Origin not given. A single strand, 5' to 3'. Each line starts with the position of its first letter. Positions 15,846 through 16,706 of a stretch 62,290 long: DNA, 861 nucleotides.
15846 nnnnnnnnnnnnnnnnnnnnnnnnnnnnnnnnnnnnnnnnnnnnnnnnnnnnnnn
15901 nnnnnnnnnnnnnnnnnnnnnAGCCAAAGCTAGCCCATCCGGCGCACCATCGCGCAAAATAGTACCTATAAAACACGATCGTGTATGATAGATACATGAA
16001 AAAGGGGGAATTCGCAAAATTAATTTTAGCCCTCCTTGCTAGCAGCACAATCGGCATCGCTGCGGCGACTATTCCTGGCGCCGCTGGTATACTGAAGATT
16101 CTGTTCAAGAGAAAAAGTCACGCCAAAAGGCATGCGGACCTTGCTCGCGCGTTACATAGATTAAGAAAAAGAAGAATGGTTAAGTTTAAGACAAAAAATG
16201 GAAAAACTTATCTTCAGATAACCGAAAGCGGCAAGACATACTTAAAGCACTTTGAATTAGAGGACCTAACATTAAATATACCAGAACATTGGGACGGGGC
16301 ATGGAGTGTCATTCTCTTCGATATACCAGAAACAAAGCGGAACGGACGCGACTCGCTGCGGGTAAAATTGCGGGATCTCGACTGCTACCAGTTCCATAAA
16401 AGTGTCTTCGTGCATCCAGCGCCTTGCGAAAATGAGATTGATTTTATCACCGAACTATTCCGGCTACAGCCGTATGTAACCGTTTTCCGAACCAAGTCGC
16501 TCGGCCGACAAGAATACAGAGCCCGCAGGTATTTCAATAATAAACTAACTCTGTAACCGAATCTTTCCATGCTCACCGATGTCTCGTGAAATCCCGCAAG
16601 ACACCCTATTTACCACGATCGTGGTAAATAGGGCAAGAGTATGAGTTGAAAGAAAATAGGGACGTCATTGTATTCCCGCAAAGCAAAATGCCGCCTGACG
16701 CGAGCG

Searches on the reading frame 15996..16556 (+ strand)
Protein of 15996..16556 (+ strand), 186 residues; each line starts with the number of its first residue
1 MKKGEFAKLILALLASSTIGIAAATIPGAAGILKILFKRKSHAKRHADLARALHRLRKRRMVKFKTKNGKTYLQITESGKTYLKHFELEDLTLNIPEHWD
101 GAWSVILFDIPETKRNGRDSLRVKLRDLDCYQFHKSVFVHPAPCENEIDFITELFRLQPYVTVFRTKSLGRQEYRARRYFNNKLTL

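Call 57: search_protein_families(library=padloc, proteins=[window:15996-16556:+], max_evalue=1)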
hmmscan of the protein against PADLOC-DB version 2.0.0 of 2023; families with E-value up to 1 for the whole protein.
window:15996-16556:+ (186 aa): 1 family
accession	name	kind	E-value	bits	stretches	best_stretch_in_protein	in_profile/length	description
PDLC03875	LmuC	-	0.0094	13.9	1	40-87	61-108/149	-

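Call 58: search_protein_families(library=phrogs, proteins=[window:15996-16556:+], max_evalue=1)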
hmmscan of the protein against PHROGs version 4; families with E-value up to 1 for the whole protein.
window:15996-16556:+ (186 aa): 2 families
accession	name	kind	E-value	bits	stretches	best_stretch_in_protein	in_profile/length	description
phrog_2440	-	transcription regulation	0.096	13.6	1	46-84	59-96/126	transcriptional regulator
phrog_17128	-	unknown function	0.39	10.8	1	47-89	138-181/270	-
